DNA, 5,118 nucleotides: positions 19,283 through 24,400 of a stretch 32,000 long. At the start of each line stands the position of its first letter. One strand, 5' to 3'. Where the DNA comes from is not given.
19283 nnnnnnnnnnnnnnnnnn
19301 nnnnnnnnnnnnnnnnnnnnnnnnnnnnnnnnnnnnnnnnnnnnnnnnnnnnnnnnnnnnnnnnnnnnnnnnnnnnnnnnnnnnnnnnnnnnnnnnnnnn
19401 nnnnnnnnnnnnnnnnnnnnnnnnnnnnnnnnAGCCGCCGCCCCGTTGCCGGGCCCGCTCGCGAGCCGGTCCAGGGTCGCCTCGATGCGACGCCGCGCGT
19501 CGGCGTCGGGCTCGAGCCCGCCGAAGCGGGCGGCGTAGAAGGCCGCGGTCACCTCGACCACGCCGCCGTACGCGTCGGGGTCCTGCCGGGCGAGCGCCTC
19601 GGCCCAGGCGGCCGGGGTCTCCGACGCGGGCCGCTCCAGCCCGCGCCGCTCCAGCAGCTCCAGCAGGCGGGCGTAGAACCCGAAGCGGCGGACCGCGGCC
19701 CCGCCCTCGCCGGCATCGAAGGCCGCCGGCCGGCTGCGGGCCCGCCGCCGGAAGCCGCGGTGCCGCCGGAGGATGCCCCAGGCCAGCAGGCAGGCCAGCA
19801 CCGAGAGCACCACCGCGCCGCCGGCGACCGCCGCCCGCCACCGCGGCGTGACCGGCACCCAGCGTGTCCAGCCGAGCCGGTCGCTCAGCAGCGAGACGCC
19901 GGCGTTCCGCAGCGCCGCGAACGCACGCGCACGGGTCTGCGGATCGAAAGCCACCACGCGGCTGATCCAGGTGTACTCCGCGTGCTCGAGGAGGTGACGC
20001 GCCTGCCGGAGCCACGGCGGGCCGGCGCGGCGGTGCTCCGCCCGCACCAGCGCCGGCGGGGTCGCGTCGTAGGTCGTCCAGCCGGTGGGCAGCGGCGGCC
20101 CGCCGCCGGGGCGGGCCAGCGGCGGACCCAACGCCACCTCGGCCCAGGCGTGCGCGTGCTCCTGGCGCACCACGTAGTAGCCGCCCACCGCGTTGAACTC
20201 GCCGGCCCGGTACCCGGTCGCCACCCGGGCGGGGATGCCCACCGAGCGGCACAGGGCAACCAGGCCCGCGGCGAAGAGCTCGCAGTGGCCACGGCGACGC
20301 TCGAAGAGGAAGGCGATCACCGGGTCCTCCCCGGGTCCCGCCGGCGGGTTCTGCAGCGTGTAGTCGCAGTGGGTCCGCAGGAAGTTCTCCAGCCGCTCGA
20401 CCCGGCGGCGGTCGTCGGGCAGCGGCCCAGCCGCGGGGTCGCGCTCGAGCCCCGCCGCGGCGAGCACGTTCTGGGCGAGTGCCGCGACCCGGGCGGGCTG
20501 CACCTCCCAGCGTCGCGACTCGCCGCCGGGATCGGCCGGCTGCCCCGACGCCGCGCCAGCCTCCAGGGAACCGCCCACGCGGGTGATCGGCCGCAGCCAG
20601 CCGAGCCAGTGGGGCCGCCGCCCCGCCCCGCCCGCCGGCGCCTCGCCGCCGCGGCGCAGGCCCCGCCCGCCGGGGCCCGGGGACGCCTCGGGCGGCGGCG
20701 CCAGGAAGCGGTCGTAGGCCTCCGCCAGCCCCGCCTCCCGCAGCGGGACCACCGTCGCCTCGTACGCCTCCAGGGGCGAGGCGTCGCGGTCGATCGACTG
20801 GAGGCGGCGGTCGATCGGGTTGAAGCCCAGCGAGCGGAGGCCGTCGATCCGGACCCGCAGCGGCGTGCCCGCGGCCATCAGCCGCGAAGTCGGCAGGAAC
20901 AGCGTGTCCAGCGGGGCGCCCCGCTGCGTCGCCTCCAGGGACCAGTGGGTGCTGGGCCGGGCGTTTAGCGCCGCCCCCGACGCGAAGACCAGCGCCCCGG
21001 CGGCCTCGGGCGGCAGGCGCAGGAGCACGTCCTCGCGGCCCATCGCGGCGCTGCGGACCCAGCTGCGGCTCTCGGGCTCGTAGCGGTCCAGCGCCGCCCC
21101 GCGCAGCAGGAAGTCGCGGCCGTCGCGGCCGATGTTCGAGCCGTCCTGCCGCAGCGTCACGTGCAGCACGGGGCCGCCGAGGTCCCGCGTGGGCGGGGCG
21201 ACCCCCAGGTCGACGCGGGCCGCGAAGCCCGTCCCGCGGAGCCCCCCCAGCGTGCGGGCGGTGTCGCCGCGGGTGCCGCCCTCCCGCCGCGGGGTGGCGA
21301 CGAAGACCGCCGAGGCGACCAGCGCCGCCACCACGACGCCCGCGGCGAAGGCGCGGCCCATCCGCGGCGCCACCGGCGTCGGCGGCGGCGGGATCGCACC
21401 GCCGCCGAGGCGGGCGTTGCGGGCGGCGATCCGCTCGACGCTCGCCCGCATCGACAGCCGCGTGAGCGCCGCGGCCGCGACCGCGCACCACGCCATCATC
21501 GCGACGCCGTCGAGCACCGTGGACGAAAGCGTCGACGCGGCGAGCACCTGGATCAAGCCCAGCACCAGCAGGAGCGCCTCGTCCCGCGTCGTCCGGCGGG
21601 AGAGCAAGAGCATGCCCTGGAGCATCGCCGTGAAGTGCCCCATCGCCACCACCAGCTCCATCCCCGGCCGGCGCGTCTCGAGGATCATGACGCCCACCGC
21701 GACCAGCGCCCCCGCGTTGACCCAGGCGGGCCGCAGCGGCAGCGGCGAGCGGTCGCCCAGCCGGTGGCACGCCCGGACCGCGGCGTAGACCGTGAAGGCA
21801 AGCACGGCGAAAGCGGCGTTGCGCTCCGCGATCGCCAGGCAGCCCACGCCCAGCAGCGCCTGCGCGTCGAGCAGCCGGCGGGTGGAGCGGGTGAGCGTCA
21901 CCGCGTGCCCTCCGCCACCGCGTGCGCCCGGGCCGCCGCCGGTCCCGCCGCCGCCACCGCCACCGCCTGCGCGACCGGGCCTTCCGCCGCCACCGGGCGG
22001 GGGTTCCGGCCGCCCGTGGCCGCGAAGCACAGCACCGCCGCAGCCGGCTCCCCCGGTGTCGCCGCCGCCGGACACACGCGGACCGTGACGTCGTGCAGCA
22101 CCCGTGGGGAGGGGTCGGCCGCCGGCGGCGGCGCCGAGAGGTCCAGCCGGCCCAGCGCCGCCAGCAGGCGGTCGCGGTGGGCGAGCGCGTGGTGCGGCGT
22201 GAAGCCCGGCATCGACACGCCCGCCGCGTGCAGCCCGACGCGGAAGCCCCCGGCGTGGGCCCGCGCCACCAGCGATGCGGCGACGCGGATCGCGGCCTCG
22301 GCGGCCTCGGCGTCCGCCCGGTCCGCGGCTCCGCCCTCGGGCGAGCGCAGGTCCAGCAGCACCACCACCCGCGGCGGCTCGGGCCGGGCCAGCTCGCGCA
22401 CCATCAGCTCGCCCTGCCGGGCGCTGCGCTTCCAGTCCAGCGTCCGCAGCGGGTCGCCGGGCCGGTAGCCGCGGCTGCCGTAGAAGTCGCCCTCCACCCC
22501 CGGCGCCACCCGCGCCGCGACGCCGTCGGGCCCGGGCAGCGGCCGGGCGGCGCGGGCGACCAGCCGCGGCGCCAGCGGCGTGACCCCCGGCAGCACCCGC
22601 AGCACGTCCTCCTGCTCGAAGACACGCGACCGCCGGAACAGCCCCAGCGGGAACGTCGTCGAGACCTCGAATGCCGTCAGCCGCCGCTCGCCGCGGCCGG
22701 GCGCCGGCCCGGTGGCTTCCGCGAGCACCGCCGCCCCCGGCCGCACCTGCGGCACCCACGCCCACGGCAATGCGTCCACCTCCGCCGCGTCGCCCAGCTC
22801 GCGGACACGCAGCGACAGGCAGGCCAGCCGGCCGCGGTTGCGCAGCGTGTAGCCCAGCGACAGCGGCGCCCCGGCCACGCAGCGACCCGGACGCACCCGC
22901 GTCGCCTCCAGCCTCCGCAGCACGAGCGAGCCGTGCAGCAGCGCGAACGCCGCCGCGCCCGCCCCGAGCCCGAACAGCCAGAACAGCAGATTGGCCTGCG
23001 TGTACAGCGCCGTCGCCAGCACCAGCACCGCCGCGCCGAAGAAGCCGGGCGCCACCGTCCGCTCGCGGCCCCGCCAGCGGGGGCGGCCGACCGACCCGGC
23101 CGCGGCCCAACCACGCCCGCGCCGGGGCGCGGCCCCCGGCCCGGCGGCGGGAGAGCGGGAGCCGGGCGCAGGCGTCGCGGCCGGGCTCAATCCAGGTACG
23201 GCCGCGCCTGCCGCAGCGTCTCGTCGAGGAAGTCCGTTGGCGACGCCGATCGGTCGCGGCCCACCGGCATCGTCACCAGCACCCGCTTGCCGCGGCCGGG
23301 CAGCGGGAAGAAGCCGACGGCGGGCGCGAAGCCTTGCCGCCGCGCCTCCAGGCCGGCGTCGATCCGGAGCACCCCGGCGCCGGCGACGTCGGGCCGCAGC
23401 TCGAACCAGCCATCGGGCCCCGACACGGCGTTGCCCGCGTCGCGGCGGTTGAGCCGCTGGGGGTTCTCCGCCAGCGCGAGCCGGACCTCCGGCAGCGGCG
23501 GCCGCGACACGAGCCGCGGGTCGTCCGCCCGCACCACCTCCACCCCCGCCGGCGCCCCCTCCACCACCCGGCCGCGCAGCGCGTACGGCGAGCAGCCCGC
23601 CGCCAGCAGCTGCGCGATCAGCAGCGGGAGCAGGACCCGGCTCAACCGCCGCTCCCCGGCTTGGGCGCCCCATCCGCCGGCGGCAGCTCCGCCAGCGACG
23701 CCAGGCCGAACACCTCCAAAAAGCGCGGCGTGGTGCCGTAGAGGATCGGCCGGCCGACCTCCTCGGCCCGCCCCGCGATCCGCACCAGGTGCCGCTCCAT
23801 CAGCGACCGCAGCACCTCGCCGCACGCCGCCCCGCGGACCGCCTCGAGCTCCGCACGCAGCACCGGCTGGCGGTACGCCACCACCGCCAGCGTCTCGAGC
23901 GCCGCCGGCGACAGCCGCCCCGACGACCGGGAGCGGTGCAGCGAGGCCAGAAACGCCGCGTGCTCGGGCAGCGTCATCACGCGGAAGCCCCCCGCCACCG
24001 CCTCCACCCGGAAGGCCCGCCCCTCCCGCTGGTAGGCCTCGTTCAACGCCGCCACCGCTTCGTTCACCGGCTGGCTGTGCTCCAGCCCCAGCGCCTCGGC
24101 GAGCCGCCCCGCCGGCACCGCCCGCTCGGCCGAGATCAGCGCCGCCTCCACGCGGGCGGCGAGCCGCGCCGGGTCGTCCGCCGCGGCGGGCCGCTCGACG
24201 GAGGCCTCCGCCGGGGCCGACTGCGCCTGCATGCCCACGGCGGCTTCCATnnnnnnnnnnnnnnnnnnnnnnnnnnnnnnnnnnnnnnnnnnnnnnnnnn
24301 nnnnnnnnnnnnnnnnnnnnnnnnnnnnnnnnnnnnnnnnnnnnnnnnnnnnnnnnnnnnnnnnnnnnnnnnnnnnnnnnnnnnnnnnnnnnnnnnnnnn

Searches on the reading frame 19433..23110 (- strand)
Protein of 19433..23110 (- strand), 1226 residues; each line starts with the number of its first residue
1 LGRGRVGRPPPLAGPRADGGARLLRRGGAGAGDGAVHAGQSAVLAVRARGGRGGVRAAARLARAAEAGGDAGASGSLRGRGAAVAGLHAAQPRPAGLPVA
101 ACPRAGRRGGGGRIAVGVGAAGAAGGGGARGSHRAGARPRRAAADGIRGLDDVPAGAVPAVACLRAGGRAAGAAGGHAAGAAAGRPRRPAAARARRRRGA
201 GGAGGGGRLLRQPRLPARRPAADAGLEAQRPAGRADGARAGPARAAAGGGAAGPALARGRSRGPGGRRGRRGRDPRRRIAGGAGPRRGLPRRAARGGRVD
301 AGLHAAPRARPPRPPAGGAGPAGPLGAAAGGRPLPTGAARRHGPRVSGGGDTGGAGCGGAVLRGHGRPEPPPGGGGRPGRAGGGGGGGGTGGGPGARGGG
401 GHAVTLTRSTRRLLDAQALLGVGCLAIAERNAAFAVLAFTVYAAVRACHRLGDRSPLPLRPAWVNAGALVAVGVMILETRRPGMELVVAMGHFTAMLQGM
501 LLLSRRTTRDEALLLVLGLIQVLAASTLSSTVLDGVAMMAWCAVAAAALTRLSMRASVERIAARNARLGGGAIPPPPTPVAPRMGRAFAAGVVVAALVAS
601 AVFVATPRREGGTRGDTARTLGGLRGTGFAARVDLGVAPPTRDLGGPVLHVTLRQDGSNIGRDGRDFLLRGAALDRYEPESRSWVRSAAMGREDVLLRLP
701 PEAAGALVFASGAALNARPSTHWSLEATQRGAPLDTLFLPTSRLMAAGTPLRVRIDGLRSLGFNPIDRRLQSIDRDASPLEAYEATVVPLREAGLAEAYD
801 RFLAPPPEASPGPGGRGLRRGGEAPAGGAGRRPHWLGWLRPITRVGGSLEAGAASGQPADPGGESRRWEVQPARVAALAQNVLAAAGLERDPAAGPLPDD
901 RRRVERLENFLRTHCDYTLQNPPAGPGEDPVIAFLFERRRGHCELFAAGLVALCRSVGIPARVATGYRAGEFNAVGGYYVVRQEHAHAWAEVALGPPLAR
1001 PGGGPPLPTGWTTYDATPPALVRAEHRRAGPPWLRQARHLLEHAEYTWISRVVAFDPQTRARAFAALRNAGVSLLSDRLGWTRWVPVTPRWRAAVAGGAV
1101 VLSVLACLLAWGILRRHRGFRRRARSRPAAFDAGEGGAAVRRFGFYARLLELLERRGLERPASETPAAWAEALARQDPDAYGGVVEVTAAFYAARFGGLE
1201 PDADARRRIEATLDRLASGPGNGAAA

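Call 11: search_protein_families(library=pfam, proteins=[window:19433-23110:-])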
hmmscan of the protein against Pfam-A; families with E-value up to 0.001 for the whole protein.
window:19433-23110:- (1226 aa): 3 families
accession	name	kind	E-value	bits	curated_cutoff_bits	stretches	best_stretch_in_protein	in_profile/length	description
PF01841.26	Transglut_core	-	7.3e-22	78.1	23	1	898-1015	12-107/108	Transglutaminase-like superfamily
PF13559.11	DUF4129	-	1.4e-12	47.9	24.8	1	1146-1213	2-68/69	Domain of unknown function (DUF4129)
PF11992.13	TgpA_N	-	2.2e-10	40.5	30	1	434-730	20-282/333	TgpA N-terminal domain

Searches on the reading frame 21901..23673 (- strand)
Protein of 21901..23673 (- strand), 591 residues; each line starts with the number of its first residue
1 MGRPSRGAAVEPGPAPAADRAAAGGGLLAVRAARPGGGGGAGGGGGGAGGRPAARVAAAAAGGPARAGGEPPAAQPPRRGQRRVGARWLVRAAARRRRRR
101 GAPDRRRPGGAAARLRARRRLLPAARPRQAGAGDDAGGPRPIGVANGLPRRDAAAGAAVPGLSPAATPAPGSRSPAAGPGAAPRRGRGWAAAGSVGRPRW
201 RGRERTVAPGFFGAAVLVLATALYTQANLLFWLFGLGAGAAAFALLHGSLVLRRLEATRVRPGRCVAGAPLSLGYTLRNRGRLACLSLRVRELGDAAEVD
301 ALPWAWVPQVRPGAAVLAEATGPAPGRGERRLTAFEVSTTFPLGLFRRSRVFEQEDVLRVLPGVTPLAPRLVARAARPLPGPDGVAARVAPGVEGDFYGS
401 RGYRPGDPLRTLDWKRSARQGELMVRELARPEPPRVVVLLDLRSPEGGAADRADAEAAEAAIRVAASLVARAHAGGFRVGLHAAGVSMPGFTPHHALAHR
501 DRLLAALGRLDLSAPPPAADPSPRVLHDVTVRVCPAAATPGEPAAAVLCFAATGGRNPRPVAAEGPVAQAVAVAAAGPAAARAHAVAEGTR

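Call 12: search_protein_families(library=pfam, proteins=[window:21901-23673:-])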
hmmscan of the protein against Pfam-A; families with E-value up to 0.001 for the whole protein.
window:21901-23673:- (591 aa): 1 family
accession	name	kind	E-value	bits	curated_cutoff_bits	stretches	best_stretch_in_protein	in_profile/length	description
PF01882.25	DUF58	-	5.8e-12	45.7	23.4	1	400-508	2-109/216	Protein of unknown function DUF58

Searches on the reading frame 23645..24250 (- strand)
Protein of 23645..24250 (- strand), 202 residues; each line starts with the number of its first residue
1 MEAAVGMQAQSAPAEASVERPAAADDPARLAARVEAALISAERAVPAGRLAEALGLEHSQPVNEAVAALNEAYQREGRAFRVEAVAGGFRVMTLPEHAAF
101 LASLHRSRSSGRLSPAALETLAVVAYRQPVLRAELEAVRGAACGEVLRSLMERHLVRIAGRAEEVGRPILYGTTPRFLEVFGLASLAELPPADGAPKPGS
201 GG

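Call 12: search_protein_families(library=pfam, proteins=[window:23645-24250:-])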
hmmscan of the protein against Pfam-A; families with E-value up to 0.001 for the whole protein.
window:23645-24250:- (202 aa): 1 family
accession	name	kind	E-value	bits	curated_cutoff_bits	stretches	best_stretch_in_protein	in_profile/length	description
PF04079.22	SMC_ScpB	-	5.1e-49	166.4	27.4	1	33-191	2-159/160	Segregation and condensation complex subunit ScpB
